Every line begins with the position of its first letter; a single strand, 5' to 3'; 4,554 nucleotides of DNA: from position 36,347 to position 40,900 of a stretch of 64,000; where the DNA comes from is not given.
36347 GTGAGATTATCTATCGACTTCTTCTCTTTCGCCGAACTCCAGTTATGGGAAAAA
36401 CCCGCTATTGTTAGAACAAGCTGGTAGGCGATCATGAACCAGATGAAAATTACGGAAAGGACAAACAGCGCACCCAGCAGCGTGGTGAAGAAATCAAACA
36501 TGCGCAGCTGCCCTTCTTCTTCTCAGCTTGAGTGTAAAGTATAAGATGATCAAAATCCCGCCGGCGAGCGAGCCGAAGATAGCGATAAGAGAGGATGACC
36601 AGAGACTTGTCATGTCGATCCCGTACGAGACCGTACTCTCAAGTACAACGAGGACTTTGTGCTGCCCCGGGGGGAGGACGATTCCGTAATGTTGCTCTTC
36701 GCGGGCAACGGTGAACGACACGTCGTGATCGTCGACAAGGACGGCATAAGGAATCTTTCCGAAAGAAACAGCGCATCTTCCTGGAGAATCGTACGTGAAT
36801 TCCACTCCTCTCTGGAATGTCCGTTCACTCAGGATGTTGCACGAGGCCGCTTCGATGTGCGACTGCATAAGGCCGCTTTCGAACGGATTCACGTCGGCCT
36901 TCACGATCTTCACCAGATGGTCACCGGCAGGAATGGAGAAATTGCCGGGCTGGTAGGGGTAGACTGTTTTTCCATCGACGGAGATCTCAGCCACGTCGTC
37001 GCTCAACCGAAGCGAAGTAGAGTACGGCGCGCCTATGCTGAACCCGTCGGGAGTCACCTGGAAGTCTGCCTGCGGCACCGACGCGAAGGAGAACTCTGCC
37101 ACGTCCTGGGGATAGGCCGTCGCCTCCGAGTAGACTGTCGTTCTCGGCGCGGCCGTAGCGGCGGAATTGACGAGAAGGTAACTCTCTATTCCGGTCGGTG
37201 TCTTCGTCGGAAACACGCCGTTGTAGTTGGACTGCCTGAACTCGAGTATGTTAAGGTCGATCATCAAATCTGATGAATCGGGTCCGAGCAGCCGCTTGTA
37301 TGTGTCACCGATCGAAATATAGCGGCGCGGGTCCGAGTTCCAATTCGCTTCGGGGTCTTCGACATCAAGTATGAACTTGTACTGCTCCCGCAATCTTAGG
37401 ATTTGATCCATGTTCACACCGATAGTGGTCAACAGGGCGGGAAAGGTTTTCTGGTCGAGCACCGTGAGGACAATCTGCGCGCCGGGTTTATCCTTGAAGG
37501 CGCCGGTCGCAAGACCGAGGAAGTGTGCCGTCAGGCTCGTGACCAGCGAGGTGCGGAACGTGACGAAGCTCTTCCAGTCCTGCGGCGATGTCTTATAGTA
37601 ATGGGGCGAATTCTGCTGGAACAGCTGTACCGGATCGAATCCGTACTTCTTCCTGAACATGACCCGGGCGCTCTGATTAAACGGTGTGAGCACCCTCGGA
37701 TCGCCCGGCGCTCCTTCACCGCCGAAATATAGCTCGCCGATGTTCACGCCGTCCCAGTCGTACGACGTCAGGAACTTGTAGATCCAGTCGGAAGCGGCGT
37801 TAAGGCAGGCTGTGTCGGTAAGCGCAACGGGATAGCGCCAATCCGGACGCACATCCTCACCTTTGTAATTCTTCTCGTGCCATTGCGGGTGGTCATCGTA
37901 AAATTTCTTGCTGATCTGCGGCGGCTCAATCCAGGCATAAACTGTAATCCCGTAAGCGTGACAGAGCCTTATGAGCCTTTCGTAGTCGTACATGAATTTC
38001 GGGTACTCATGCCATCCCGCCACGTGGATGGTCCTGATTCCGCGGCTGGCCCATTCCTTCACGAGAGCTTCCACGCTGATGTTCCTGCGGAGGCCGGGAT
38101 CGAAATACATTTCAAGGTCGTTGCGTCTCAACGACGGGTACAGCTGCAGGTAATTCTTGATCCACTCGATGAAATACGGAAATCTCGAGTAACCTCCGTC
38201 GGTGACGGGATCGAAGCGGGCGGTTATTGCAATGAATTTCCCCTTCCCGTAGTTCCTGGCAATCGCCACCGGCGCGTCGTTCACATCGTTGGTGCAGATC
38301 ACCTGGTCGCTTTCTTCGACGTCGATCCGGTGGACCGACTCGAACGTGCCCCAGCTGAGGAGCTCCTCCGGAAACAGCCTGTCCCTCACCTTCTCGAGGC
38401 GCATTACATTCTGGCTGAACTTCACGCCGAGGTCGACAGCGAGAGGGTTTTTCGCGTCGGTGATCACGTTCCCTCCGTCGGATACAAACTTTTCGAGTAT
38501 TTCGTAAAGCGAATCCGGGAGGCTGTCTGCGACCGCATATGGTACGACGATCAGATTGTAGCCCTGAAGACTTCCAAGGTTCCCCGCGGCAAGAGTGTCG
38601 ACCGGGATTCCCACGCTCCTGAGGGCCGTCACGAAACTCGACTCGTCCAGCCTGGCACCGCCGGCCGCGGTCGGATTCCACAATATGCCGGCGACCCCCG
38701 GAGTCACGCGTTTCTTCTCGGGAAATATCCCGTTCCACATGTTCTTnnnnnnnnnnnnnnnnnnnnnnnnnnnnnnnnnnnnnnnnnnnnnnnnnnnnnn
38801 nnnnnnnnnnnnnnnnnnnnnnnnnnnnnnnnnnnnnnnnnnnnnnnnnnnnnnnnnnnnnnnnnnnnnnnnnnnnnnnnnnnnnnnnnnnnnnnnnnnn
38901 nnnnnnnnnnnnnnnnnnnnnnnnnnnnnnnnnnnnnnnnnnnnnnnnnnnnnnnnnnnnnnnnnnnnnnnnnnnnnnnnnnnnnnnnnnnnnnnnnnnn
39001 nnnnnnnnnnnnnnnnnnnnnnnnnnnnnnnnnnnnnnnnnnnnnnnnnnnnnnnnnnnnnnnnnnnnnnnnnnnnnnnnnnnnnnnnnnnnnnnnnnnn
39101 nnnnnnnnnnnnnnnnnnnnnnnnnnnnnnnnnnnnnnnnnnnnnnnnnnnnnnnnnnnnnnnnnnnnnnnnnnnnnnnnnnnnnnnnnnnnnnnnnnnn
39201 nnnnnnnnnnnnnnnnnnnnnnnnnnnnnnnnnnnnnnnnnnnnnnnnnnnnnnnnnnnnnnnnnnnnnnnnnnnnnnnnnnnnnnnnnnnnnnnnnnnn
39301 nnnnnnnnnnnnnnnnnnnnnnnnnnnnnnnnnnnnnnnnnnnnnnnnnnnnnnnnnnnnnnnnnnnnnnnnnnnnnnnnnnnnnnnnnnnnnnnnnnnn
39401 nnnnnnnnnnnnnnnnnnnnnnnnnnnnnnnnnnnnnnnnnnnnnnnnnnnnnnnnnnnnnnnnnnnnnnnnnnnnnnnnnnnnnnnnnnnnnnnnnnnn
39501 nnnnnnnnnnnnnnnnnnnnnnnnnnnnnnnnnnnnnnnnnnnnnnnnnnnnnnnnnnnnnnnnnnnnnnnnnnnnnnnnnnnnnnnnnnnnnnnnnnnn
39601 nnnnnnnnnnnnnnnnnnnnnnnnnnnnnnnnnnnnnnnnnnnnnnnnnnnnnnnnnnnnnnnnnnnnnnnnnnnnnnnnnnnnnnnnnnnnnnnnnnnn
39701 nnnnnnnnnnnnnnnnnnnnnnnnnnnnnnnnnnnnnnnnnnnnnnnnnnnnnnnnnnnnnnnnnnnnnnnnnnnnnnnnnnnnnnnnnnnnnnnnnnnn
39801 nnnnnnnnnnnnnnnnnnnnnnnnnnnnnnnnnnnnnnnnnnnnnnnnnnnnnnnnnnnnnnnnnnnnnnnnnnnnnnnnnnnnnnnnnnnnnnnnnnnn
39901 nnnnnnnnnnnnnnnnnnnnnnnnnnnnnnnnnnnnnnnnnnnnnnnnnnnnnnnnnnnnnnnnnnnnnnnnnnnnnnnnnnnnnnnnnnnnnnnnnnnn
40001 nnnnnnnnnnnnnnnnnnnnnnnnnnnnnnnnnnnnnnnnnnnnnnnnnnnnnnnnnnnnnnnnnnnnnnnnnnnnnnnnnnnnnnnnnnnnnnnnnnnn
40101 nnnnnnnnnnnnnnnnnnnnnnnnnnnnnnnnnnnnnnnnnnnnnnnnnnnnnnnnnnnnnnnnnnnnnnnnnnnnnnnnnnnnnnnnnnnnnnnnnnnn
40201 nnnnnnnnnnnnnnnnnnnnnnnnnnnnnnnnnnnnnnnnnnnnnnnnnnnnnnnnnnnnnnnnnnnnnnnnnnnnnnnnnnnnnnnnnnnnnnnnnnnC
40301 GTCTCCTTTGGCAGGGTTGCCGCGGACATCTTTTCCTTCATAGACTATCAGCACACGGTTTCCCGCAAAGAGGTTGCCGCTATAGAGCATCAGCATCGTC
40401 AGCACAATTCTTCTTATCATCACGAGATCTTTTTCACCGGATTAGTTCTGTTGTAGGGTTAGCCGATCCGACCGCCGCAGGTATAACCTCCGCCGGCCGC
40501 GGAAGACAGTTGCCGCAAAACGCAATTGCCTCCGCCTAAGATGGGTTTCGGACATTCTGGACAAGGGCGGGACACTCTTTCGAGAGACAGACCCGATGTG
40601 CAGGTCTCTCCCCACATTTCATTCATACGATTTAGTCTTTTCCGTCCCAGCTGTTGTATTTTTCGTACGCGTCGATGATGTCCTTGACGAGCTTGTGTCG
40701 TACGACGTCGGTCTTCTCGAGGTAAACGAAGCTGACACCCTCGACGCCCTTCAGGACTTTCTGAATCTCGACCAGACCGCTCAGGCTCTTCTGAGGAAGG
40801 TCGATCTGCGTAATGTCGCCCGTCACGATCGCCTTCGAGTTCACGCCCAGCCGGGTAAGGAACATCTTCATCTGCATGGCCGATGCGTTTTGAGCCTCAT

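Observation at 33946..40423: Compact three-gene synthase-dependent exopolysaccharide-like operon with an unusual modification enzyme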

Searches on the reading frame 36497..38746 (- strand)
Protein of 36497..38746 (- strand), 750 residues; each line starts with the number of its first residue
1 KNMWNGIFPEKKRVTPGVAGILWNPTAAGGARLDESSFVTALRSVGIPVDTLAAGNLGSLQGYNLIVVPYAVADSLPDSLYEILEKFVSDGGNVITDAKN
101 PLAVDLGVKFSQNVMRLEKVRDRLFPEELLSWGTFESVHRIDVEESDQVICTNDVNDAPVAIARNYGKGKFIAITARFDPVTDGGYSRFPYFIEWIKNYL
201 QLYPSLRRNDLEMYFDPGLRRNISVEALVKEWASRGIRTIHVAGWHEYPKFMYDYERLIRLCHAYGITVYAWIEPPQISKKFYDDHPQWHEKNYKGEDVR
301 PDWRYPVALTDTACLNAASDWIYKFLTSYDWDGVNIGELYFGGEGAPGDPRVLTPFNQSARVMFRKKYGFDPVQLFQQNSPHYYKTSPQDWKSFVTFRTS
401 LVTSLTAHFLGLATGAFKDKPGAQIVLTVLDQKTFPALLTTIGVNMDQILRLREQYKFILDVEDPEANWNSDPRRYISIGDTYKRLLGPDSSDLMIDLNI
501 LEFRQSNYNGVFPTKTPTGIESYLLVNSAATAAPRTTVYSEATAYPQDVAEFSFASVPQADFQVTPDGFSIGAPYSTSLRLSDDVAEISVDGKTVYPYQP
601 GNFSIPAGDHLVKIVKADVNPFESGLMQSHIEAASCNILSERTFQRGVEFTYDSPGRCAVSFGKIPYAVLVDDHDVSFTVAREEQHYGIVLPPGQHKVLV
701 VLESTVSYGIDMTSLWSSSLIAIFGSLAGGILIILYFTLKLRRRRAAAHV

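Call 39: search_protein_representatives(protein=window:36497-38746:-)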
Query: 750 residues. Proteins with E-value up to 0.001 (for the whole library): 563; up to 1e-10: 382; up to 1e-30: 226. The best 150 are listed.
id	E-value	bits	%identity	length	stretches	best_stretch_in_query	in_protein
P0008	0.0e+00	1395.7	77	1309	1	1-750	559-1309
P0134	7.6e-196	669.0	41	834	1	4-743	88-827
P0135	2.9e-189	647.3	40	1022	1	5-745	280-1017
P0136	1.4e-184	631.8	39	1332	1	6-744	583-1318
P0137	7.9e-183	626.0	40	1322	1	5-748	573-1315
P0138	4.6e-146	504.4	39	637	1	19-614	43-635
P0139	2.6e-136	472.2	34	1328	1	9-746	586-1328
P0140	1.4e-135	469.8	34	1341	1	13-743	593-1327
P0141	3.1e-133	462.0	34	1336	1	20-745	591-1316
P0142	4.4e-130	451.6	51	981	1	1-379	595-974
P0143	1.8e-129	449.6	32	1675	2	9-746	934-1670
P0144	2.8e-125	435.7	34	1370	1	5-745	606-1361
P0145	3.4e-125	435.4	32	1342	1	18-745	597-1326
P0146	6.9e-120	417.9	34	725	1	34-745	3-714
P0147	5.5e-119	414.9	33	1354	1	34-740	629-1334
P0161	8.6e-102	358.0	29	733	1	31-743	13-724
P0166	5.0e-100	352.2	30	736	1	21-700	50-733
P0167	1.5e-98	347.3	31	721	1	14-700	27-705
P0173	4.9e-95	335.7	32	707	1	21-698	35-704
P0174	3.0e-93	329.8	30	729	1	19-700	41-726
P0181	1.5e-87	311.0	31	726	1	15-698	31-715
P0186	1.1e-84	301.5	33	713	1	21-700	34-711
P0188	3.3e-84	299.9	29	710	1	41-698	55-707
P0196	1.4e-81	291.2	30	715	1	21-698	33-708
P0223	2.5e-71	257.3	27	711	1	39-699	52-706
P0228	1.2e-69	251.8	30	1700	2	16-738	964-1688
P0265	8.1e-58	212.6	29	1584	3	62-350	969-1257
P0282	5.5e-52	193.4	28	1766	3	33-413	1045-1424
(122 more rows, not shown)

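Call 40: list_cluster_members(proteins=[P0161, P0166, P0167, P0173, P0174, P0181, P0186, P0188, P0196, P0223])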
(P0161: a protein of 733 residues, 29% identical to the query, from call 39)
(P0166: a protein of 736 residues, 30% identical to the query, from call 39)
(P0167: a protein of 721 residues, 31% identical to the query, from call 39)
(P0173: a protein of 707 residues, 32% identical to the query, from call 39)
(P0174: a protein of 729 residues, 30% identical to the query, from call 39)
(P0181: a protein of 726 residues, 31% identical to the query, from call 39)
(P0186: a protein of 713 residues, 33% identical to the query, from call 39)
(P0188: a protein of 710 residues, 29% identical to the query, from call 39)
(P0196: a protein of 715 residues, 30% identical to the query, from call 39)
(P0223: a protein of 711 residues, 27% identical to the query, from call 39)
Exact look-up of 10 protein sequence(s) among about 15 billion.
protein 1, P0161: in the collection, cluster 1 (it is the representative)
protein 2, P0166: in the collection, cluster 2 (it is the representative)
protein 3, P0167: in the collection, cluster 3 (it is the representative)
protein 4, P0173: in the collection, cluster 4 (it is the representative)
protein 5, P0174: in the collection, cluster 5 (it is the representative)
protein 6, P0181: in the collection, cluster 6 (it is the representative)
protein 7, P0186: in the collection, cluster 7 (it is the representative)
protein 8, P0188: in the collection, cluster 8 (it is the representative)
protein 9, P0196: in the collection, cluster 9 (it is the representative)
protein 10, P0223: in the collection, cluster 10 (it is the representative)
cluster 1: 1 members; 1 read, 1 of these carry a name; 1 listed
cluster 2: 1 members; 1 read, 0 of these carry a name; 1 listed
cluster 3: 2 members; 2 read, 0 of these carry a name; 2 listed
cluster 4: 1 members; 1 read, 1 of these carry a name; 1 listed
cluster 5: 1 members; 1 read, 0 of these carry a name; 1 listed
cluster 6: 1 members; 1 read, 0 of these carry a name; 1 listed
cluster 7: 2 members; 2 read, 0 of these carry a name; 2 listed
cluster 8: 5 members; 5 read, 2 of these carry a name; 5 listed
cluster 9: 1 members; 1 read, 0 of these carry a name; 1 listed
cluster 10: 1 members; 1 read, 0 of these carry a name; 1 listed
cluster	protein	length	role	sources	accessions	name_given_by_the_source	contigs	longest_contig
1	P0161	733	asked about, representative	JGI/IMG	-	hypothetical protein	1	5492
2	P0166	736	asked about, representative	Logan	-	-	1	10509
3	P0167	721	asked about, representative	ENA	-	-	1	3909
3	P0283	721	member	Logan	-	-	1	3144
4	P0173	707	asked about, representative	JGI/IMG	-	hypothetical protein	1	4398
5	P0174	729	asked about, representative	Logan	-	-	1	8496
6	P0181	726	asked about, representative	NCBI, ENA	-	-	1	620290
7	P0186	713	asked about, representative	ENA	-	-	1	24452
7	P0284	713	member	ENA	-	-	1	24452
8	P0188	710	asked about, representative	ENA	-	-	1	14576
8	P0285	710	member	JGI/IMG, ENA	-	hypothetical protein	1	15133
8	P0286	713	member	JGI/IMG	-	hypothetical protein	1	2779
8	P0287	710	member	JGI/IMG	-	-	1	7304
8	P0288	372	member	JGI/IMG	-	-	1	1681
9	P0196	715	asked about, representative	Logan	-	-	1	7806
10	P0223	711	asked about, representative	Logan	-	-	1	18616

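Call 41: find_encoding_contigs(protein=P0181, flank=7000, max_places=2)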
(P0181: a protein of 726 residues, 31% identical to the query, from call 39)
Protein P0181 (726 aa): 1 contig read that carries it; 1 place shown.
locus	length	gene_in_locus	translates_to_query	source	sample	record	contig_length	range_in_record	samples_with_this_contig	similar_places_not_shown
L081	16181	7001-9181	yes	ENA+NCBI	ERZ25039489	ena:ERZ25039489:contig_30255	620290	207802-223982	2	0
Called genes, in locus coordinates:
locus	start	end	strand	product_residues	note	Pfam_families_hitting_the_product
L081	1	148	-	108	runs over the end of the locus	PF09471:Peptidase_M64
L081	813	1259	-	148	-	PF16217:M64_N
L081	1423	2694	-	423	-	-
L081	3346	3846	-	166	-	PF01814:Hemerythrin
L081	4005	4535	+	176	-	-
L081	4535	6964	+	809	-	PF04389:Peptidase_M28 (weak)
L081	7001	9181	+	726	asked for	-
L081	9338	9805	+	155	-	PF00903:Glyoxalase (weak), PF18029:Glyoxalase_6 (weak)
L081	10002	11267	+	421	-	PF01047:MarR (weak), PF12802:MarR_2 (faint), PF00480:ROK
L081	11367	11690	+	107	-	-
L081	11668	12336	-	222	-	PF17763:Asparaginase_C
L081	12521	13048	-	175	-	PF18195:GatD_N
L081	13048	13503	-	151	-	-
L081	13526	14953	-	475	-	PF02934:GatB_N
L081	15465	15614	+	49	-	-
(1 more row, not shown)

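Call 43: find_encoding_contigs(protein=P0186, flank=7000, max_places=1)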
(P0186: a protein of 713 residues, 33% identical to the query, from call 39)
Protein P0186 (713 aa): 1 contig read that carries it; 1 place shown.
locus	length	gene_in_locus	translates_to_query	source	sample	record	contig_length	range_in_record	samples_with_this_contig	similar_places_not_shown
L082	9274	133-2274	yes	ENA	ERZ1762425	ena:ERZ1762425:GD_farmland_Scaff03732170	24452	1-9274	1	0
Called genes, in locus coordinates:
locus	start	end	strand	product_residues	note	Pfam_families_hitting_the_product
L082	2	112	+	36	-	?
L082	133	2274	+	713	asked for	-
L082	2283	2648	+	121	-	-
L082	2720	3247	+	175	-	-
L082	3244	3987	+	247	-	PF00990:GGDEF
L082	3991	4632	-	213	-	PF11141:DUF2914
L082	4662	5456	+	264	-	PF04402:SIMPL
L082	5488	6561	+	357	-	PF00437:T2SSE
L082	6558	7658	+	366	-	PF00437:T2SSE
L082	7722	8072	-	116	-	-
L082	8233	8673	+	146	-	PF00903:Glyoxalase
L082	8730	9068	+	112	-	-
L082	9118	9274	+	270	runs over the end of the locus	PF03976:PPK2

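Call 44: find_encoding_contigs(protein=P0223, flank=7000, max_places=1)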
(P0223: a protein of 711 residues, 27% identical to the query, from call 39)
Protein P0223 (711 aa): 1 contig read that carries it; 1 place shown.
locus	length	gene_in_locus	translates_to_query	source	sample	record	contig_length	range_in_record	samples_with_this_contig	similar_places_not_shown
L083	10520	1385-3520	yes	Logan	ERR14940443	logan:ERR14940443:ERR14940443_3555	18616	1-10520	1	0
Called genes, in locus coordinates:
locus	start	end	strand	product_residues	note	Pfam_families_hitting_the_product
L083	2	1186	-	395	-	?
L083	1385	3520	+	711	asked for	-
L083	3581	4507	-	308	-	PF16654:DAPDH_C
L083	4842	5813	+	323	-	PF02388:FemAB (faint), PF13480:Acetyltransf_6 (weak)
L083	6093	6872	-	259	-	PF00378:ECH_1, PF16113:ECH_2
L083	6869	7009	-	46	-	-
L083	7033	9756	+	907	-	PF00202:Aminotran_3, PF01488:Shikimate_DH (weak)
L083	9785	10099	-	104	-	-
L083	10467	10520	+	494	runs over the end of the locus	-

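Call 54: find_encoding_contigs(protein=P0188, flank=8000, max_places=2)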
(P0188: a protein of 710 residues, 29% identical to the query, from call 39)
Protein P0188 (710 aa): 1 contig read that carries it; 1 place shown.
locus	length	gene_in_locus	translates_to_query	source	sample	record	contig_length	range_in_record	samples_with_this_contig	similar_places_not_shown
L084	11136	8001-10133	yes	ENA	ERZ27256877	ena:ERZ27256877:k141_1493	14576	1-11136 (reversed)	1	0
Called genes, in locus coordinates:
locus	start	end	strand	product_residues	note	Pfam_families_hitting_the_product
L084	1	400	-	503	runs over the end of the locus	PF01487:DHquinase_I, PF08501:Shikimate_dh_N, PF03807:F420_oxidored (weak), PF18317:SDH_C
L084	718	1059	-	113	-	-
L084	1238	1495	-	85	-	-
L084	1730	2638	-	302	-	PF04542:Sigma70_r2, PF04539:Sigma70_r3 (weak), PF04545:Sigma70_r4, PF08281:Sigma70_r4_2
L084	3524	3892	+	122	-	-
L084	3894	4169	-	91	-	-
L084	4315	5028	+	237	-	PF00106:adh_short, PF08659:KR (weak), PF13561:adh_short_C2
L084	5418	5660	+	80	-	PF01197:Ribosomal_L31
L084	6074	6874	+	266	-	PF02511:Thy1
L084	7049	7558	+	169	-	PF07853:DUF1648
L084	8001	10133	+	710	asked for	-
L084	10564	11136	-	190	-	?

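Call 55: find_encoding_contigs(protein=P0166, flank=8000, max_places=1)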
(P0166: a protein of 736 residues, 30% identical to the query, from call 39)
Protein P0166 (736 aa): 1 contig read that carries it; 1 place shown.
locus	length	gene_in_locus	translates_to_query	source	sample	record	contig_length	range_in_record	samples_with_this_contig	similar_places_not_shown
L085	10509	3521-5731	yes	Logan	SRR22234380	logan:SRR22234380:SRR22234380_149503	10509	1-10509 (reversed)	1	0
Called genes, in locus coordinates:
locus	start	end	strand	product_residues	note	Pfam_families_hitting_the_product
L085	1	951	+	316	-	?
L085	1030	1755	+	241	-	PF00121:TIM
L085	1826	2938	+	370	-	PF00004:AAA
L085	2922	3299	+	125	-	-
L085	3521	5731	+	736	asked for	-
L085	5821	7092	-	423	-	PF01053:Cys_Met_Meta_PP, PF00155:Aminotran_1_2 (weak)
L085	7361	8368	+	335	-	PF25231:DUF7847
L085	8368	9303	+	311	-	PF02517:Rce1-like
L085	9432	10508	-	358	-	?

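Call 58: search_dna_similar(query=window:36497-38746:-, collection=plasmids, mode=protein, max_evalue=0.01, max_rows=30)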
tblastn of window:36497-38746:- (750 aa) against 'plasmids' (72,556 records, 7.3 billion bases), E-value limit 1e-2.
No match.

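Call 83: search_protein_families(library=pfam, proteins=[P0143, P0228, P0282, P0265, P0161, P0181], max_evalue=0.001)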
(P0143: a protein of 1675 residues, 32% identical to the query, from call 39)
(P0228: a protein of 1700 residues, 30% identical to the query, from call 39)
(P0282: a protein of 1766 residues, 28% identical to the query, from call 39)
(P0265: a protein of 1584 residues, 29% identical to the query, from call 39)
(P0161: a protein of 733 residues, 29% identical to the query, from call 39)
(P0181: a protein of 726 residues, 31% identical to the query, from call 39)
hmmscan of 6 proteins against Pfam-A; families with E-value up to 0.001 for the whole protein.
P0143 (1675 aa): 2 families
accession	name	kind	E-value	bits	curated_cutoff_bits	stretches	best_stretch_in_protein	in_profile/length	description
PF10096.14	DUF2334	-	1.4e-47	162.4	26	1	592-821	2-202/203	Uncharacterized protein conserved in bacteria (DUF2334)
PF14871.12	GHL6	-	1.9e-11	44.7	35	1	67-191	4-128/132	Hypothetical glycosyl hydrolase 6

P0228 (1700 aa): 3 families
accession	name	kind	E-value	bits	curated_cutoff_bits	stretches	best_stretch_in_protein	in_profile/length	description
PF10096.14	DUF2334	-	1.4e-49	168.9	26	1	615-843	3-202/203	Uncharacterized protein conserved in bacteria (DUF2334)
PF14871.12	GHL6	-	2e-11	44.6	35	1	76-192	12-128/132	Hypothetical glycosyl hydrolase 6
PF02638.21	GHL10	-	1.7e-06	27.8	27.9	1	78-339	33-294/311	Glycosyl hydrolase-like 10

P0282 (1766 aa): 2 families
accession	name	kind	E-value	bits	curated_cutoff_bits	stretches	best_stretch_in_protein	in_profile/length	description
PF10096.14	DUF2334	-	4.6e-44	150.9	26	1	673-903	1-202/203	Uncharacterized protein conserved in bacteria (DUF2334)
PF14871.12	GHL6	-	1.8e-07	31.9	35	1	74-163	14-105/132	Hypothetical glycosyl hydrolase 6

P0265 (1584 aa): 3 families
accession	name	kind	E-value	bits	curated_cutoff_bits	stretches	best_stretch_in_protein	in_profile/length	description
PF10096.14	DUF2334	-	2.4e-44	151.8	26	1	586-814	2-201/203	Uncharacterized protein conserved in bacteria (DUF2334)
PF02638.21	GHL10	-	1.6e-06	27.9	27.9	1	92-186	62-161/311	Glycosyl hydrolase-like 10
PF14871.12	GHL6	-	9.2e-06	26.3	35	1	58-183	3-128/132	Hypothetical glycosyl hydrolase 6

P0161 (733 aa): 0 families

P0181 (726 aa): 0 families

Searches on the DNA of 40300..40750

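Call 36: search_rna_families(source=window, start=40300, end=40750, threshold=evalue, max_evalue=1)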
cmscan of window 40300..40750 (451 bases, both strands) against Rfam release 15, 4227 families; matches with E-value up to 1: 0.
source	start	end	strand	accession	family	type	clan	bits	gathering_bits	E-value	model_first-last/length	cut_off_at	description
